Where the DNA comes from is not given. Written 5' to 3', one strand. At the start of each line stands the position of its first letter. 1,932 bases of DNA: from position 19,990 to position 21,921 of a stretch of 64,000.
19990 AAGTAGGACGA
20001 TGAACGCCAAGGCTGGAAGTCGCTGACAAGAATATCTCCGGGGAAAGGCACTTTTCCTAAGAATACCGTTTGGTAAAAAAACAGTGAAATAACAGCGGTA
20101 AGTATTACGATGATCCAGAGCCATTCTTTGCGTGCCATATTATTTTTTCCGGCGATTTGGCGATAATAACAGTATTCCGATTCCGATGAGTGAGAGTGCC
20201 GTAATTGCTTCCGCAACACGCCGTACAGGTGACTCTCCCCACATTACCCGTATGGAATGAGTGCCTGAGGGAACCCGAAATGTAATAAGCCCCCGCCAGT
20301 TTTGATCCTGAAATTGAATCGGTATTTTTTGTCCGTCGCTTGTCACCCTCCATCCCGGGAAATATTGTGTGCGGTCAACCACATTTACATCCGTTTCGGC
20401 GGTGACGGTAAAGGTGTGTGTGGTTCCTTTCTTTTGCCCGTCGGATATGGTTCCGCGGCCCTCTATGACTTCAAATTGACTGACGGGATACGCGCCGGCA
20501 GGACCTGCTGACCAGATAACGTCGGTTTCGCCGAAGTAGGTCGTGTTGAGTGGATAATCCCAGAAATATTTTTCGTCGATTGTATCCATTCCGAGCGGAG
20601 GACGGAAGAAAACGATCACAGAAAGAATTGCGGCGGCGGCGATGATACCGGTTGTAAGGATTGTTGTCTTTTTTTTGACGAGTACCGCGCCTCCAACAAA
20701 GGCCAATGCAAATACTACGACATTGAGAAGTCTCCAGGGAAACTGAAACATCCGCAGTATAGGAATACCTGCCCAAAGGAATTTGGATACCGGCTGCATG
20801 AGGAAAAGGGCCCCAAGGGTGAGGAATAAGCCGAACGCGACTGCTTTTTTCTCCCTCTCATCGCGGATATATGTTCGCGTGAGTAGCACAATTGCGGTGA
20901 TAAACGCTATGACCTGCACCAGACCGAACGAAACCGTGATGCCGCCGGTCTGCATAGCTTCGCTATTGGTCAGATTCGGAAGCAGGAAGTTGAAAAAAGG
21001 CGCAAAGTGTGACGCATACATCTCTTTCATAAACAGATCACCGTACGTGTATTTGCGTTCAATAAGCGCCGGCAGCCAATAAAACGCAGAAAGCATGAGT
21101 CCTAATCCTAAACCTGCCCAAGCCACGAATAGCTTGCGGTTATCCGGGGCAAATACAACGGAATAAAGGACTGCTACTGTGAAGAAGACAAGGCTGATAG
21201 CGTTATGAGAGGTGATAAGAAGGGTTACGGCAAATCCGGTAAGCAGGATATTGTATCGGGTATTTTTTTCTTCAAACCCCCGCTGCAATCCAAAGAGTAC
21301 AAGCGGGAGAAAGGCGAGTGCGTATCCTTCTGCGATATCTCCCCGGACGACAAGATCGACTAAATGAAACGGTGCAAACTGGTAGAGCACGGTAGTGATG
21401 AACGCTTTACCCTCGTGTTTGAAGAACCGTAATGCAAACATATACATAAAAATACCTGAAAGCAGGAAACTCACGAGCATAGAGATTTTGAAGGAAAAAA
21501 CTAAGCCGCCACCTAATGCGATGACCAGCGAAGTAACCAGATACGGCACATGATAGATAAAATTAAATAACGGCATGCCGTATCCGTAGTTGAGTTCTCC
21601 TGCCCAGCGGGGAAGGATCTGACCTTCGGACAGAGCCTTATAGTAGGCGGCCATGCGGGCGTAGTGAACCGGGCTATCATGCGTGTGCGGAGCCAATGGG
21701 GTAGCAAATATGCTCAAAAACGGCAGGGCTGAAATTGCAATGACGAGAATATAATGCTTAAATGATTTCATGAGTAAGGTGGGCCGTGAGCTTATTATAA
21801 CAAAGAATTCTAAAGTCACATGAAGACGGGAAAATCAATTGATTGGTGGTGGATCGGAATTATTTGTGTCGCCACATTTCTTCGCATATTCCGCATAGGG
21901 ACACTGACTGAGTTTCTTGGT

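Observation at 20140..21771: Uncharacterized membrane-protein family B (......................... motif) in three copies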

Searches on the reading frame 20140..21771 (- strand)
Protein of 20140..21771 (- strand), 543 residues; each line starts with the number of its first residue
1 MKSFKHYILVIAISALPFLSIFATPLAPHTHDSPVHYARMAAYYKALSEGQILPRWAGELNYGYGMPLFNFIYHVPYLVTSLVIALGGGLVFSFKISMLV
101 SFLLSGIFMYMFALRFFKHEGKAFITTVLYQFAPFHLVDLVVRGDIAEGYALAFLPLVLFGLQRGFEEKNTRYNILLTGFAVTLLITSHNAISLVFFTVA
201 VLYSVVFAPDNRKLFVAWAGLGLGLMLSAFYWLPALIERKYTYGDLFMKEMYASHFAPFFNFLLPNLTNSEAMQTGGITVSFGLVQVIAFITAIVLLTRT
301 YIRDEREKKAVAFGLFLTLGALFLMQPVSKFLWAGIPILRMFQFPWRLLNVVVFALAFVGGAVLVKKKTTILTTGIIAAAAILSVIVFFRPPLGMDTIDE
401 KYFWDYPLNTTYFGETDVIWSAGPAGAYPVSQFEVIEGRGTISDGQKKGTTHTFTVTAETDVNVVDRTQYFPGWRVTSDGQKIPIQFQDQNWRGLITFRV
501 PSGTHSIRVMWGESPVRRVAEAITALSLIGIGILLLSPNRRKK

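Call 4: search_protein_families(library=pfam, proteins=[window:20140-21771:-], max_evalue=1)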
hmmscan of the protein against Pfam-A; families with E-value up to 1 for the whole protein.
window:20140-21771:- (543 aa): 4 families
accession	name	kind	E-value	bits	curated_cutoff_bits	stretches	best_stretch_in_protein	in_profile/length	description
PF10131.15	PTPS_related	-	7.4e-17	61.5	26.4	1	75-384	7-301/621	6-pyruvoyl-tetrahydropterin synthase related domain; membrane protein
PF11847.13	GT-C_AftD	-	0.075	11.4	26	1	104-237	87-216/661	Alpha-(1->3)-arabinofuranosyltransferase, N-terminal GT-C domain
PF00630.25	Filamin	-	0.14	13.4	26.9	1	438-517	11-88/93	Filamin/ABP280 repeat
PF04418.17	DUF543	-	0.99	9.8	24.1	0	196-225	36-63/75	Domain of unknown function (DUF543)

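Call 5: search_protein_families(library=ncbifam, proteins=[window:20140-21771:-], max_evalue=1)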
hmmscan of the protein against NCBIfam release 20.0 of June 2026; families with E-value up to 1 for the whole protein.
window:20140-21771:- (543 aa): 0 families

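Call 7: find_homologous_proteins(query=window:20140-21771:-)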
Query window:20140-21771:- (543 aa): 637 proteins with E <= 0.001 among 8000 candidates; the best 120 are listed.
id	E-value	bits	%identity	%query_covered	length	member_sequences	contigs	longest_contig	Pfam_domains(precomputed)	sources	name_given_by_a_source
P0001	0.0e+0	1213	100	100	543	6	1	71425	PF10131.16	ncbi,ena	ncbi:MAG: 6-pyruvoyl-tetrahydropterin synthase-related protein [Patescibacteria group bacterium]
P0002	5.8e-284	961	78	100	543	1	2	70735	PF10131.16,PF11847.14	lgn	-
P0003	4.7e-283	958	77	100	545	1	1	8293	PF10131.16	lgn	-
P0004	1.2e-272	923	75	100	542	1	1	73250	PF10131.16,PF11847.14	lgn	-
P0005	9.1e-269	911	74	100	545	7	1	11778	PF10131.16,PF11847.14,PF09586.17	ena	-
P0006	1.2e-266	904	72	100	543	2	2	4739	PF10131.16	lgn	-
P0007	2.9e-266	902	72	100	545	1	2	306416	PF10131.16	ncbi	-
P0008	1.2e-261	887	71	100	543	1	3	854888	PF10131.16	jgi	-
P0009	5.4e-261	885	72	100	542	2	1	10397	PF10131.16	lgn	-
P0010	2.6e-260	883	71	100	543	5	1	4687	PF10131.16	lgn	-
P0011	4.4e-260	882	73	98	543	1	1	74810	PF10131.16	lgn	-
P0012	3.9e-259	879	70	99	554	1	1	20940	PF10131.16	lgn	-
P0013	3.9e-259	879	72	98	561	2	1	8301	PF10131.16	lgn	-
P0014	2.2e-257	873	70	100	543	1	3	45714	PF10131.16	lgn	-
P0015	2.9e-255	866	71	100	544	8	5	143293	PF10131.16,PF11847.14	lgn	-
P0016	3.4e-255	866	71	100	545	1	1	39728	PF10131.16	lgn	-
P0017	1.6e-252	857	70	100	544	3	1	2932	PF10131.16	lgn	-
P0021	1.1e-238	811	64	100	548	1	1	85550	PF10131.16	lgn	-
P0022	1.2e-237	808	65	99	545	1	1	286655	PF10131.16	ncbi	-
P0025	8.0e-234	795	65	100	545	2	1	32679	PF10131.16,PF11847.14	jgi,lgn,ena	-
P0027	1.6e-229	781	62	100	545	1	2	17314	PF10131.16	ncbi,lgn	-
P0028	5.7e-229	779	63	100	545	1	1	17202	PF10131.16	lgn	-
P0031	1.1e-223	762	62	100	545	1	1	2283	PF10131.16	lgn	-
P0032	3.2e-222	757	61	100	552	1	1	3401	PF10131.16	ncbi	-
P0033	6.8e-220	749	62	99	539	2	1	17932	PF10131.16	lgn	-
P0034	3.6e-206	704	63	92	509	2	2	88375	PF10131.16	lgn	-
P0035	4.4e-204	697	57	100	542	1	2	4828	PF10131.16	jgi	jgi:uncharacterized membrane protein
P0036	1.5e-200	686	57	100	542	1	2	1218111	-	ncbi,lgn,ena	-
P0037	8.0e-200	683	58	97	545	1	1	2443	PF10131.16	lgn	-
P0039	5.7e-198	677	57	98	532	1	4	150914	PF10131.16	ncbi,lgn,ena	-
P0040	3.9e-197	674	56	100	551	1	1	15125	PF10131.16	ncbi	-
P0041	2.3e-196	672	58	94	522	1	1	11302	PF10131.16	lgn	-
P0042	3.0e-196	671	57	100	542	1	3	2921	PF10131.16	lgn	-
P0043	3.8e-193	661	55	97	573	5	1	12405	PF10131.16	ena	-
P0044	7.4e-192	657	54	100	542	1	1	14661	PF10131.16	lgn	-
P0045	9.6e-192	656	56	99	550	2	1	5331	PF10131.16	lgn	-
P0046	2.4e-191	655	57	95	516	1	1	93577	PF10131.16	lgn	-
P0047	2.9e-190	652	55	95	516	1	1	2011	PF10131.16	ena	-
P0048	1.7e-189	649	57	94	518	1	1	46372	PF10131.16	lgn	-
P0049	3.6e-189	648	56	98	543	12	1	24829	PF10131.16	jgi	-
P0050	8.4e-189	647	54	100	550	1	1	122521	PF10131.16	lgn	-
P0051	1.3e-185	636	55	94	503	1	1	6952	PF10131.16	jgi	jgi:uncharacterized membrane protein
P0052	3.3e-185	635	56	93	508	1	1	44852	PF10131.16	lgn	-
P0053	1.5e-184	633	53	98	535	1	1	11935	PF10131.16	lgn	-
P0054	1.6e-184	633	53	99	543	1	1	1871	PF10131.16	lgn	-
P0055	6.7e-183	627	55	98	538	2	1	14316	PF10131.16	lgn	-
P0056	1.1e-182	627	56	95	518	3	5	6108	PF10131.16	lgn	-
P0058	2.6e-181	622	53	99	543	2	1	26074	PF10131.16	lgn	-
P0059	4.0e-181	621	52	100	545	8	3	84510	PF10131.16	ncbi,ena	-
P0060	7.1e-181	621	54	98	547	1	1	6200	PF10131.16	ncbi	-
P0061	1.1e-180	620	54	92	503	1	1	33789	PF10131.16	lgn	-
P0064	1.0e-179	617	54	92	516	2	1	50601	PF10131.16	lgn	-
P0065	1.2e-179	617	52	96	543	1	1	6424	PF10131.16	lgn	-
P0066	1.7e-179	616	52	97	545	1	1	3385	PF10131.16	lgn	-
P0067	1.6e-178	613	52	100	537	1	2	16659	PF10131.16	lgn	-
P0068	8.2e-178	610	54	94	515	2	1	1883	PF10131.16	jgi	-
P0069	9.9e-178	610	53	95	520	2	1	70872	PF10131.16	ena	-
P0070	2.9e-177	609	55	93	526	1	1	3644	PF10131.16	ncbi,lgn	-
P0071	3.0e-177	609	52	99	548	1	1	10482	PF10131.16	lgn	-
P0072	5.7e-177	608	52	97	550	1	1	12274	PF10131.16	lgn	-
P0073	8.5e-177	607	53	94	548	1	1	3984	PF10131.16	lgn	-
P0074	2.7e-175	602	53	97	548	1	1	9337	PF10131.16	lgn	-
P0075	3.4e-175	602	53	92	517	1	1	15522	PF10131.16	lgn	-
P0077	1.7e-174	599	50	100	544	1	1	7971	PF10131.16,PF13231.13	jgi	-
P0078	1.5e-173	596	52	95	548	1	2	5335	PF10131.16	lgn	-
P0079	3.3e-173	595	52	97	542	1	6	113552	PF10131.16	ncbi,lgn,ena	ncbi:MAG: 6-pyruvoyl-tetrahydropterin synthase-related protein [Patescibacteria group bacterium]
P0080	7.5e-173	594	53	91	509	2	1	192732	PF10131.16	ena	-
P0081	8.3e-173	594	58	85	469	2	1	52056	PF10131.16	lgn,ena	-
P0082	1.6e-172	593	51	99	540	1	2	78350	PF10131.16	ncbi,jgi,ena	-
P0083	2.7e-172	592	52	97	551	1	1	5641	PF10131.16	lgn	-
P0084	5.7e-172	591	52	97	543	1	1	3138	PF10131.16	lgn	-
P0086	3.0e-171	589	51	100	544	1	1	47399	PF10131.16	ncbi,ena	-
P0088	4.5e-171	588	52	94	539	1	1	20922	PF10131.16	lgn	-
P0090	2.0e-170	586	53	100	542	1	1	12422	PF10131.16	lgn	-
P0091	3.8e-170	585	51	95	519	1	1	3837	PF10131.16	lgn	-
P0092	4.6e-170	585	50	100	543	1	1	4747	PF10131.16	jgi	-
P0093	6.2e-170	584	52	97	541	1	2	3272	PF10131.16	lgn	-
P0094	2.2e-169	583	51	94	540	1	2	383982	PF10131.16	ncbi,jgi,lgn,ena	-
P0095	4.1e-169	582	51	96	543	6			PF10131.16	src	-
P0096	4.2e-169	582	51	100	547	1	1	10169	PF10131.16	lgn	-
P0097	4.7e-169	582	51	97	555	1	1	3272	PF10131.16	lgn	-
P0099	5.9e-169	581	52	98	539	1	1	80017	PF10131.16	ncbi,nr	ncbi:MAG: hypothetical protein Q8P80_03395 [Candidatus Levybacteria bacterium]|nr:hypothetical prote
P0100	6.8e-169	581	50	97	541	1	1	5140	PF10131.16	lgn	-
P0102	1.5e-168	580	50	100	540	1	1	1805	PF10131.16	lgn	-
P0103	1.6e-168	580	50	99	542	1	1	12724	PF10131.16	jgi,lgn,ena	-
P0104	1.7e-168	580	50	100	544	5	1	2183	PF10131.16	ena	-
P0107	3.1e-168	579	51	99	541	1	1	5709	PF10131.16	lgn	-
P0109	1.5e-167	577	51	94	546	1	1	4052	PF10131.16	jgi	jgi:hypothetical protein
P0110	1.7e-167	576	51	94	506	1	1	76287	PF10131.16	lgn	-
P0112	2.0e-167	576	49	98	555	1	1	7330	PF10131.16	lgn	-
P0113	3.6e-167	575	52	95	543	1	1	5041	PF10131.16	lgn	-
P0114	3.8e-167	575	51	98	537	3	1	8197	PF10131.16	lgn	-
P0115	7.1e-167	574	52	94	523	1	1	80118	PF10131.16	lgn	-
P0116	7.2e-167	574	50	99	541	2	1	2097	PF10131.16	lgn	-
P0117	7.6e-167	574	49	98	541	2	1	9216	PF10131.16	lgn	-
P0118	1.7e-166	573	50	99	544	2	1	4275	PF10131.16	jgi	-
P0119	2.2e-166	573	50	99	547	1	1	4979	PF10131.16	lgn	-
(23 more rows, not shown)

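Call 8: search_solved_structures(query=window:20140-21771:-, max_evalue=10)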
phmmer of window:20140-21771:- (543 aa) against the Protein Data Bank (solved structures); distinct sequences matched with E-value up to 10: 2.
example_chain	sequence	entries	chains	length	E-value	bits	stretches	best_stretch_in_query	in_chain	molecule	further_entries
6uxu_A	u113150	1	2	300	0.16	13.7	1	228-357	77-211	Chlorothalonil hydrolytic dehalogenase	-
2jz2_A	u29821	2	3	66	1.4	10.6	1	462-501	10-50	Ssl0352 protein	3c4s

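Call 19: predict_structure(alignment_id=A2)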
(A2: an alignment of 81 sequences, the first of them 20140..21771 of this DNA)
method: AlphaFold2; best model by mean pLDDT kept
length: 543 residues; sequences in the alignment: 81
mean_pLDDT: 91.4   pTM: 0.91
mean pLDDT of the five models: 91.4, 91.3, 90.3, 88.6, 86.8
residues with pLDDT >= 90: 401; 70-90: 119; 50-70: 17; < 50: 6
segments of 3 or more residues with pLDDT < 50: 412-414
pLDDT, mean of each block of 10 residues (from residue 1): 79 96 95 90 91 84 78 89 97 97 98 97 98 96 93 98 97 96 95 95 98 98 97 85 74 91 93 90 97 96 95 98 96 87 90 98 95 97 96 93 77 62 78 94 92 96 94 92 86 90 97 88 96 82 47
secondary structure, 60 per line:
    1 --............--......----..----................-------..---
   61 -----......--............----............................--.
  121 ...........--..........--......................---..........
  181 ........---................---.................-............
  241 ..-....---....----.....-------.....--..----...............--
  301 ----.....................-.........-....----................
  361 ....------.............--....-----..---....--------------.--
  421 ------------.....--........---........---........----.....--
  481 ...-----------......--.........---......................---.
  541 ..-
elements in order: H3-14 H17-22 H33-48 H68-71 H74-85 H90-117 H120-131 H134-143 H146-167 H171-188 H192-207 H211-227 H229-241 H244-247 H251-254 H259-263 H284-298 H305-325 H327-335 H337-340 H345-364 H371-383 H386-389 H400-403 E433-437 E440-447 E451-458 E462-469 E474-478 E481-483 E495-500 E503-511 H515-536

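Call 21: fold_search(model_id=the predicted structure, library=pdb)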
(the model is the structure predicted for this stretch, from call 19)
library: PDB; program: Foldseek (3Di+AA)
matches with E <= 10: 397; with E <= 0.001: 11
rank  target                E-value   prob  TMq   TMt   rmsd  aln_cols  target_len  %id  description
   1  6w98_A                3.0e-05  1.00  0.44  0.20   8.1       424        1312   15  Single-Particle Cryo-EM Structure of Arabinofuranosyltransferase AftD from Mycobacteria (released 2020-05-13)
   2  6wby                  4.3e-05  1.00  0.44  0.21   8.4       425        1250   17  Single-Particle Cryo-EM Structure of Arabinofuranosyltransferase AftD from Mycobacteria, Mutant R1389S Class 2 (released 2020-05-13)
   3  8age_A                1.1e-04  1.00  0.47  0.41   9.6       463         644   13  Structure of yeast oligosaccharylransferase complex with acceptor peptide bound (released 2022-12-07)
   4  6c26_A                1.3e-04  1.00  0.46  0.39  11.8       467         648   13  The Cryo-EM structure of a eukaryotic oligosaccharyl transferase complex (released 2018-01-31)
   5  8agb_A                2.6e-04  1.00  0.45  0.39  12.2       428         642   11  Structure of yeast oligosaccharylransferase complex with lipid-linked oligosaccharide bound (released 2022-12-07)
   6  6s7t_A                2.6e-04  1.00  0.46  0.37  12.2       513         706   11  Cryo-EM structure of human oligosaccharyltransferase complex OST-B (released 2019-12-18)
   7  6ezn_F                2.9e-04  1.00  0.47  0.40  11.0       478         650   12  Cryo-EM structure of the yeast oligosaccharyltransferase (OST) complex (released 2018-01-17)
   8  5ogl_A                3.8e-04  1.00  0.42  0.34   8.7       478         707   13  Structure of bacterial oligosaccharyltransferase PglB in complex with an acceptor peptide and an lipid-linked oligosac (released 2017-10-25)
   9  6gxc_A                4.7e-04  1.00  0.45  0.36   7.1       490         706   14  Bacterial oligosaccharyltransferase PglB in complex with an inhibitory peptide and a reactive lipid-linked oligosaccha (released 2018-11-14)
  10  6wbx                  5.7e-04  1.00  0.40  0.19  12.9       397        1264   16  Single-Particle Cryo-EM Structure of Arabinofuranosyltransferase AftD from Mycobacteria, Mutant R1389S Class 1 (released 2020-05-13)
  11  3waj                  7.7e-04  1.00  0.38  0.28  14.1       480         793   14  Crystal structure of the Archaeoglobus fulgidus oligosaccharyltransferase (O29867_ARCFU) complex with Zn and sulfate (released 2013-10-30)
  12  5f15                  1.1e-03  1.00  0.41  0.41   6.6       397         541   14  Crystal Structure of ArnT from Cupriavidus metallidurans bound to Undecaprenyl phosphate (released 2016-02-17)
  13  8pn9_A                1.2e-03  1.00  0.43  0.37   8.8       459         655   12  Structure of human oligosaccharyltransferase OST-A complex bound to NGI-1 (released 2024-05-08)
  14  7e9s_A                1.4e-03  1.00  0.42  0.28  11.5       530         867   12  Archaeal oligosaccharyltransferase AglB from Archaeoglobus fulgidus in complex with an inhibitory peptide and a dolich (released 2021-09-08)
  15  6ftg_5                1.5e-03  1.00  0.48  0.42  10.8       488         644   11  Subtomogram average of OST-containing ribosome-translocon complexes from canine rough microsomal membranes (released 2018-03-21)
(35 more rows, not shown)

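Call 22: search_protein_representatives(alignment_id=A2)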
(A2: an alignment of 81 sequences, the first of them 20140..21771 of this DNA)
Query: 81 sequences, 543 profile positions. Proteins with E-value up to 0.001 (for the whole library): 19954; up to 1e-10: 13319; up to 1e-30: 5750. The best 150 are listed.
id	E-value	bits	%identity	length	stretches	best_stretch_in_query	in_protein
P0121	1.0e-223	760.2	-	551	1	5-538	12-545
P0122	1.7e-202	690.2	-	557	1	1-538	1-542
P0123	4.0e-187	639.4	-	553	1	6-541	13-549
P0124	1.7e-186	637.4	-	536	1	21-539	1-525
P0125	3.0e-180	616.7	-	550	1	1-540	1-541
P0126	4.5e-174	596.4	-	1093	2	8-535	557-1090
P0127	7.5e-174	595.6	-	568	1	4-536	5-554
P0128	1.1e-170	585.2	-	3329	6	26-533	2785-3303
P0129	3.0e-165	567.3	-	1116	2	7-537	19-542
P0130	2.3e-149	514.8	-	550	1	6-540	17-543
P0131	1.0e-147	509.4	-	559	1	5-537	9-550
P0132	1.7e-147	508.7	-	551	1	5-539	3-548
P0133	4.5e-147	507.2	-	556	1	5-535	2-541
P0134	1.5e-145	502.2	-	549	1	6-535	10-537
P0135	2.4e-145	501.6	-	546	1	1-538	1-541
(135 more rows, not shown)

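Call 24: search_solved_structures(query=A2, max_evalue=10, show_alignments=4)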
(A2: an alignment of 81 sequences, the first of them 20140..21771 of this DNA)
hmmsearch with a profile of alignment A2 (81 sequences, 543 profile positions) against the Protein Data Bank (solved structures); distinct sequences matched with E-value up to 10: 0.

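Call 34: find_encoding_contigs(protein=P0001, flank=10000, max_places=3)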
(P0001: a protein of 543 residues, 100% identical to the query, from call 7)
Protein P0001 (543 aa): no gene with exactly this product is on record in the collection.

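Call 35: find_encoding_contigs(protein=P0036, flank=10000, max_places=2)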
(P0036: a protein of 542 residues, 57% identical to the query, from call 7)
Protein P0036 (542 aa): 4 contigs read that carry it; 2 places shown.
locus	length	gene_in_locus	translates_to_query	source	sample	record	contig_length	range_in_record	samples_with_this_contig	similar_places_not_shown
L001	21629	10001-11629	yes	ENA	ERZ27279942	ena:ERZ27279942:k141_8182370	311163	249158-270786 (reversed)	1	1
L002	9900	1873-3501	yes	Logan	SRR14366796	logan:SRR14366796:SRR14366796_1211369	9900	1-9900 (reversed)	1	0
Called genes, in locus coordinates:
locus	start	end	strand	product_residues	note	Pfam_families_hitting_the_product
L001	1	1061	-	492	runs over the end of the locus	PF13231:PMT_2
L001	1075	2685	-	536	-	PF13231:PMT_2 (weak)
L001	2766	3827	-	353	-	PF01073:3Beta_HSD, PF01370:Epimerase, PF02719:Polysacc_synt_2, PF04321:RmlD_sub_bind, PF08659:KR (weak), PF13460:NAD_binding_10, PF16363:GDP_Man_Dehyd, PF07993:NAD_binding_4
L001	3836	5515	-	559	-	-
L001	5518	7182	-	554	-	PF13231:PMT_2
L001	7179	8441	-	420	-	PF26314:MptA_B_family (weak), PF09594:GT87 (weak)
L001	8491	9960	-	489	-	PF13231:PMT_2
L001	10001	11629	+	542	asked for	-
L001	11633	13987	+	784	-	PF09586:YfhO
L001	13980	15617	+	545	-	PF02366:PMT, PF13231:PMT_2, PF20176:DUF6541 (faint)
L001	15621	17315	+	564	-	PF13231:PMT_2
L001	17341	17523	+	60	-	-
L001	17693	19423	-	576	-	-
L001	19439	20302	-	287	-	PF13489:Methyltransf_23, PF13649:Methyltransf_25, PF13847:Methyltransf_31 (weak), PF08241:Methyltransf_11, PF08242:Methyltransf_12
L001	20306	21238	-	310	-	PF13506:Glyco_transf_21, PF13641:Glyco_tranf_2_3, PF00535:Glycos_transf_2, PF13632:Glyco_trans_2_3 (weak)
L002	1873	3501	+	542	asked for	-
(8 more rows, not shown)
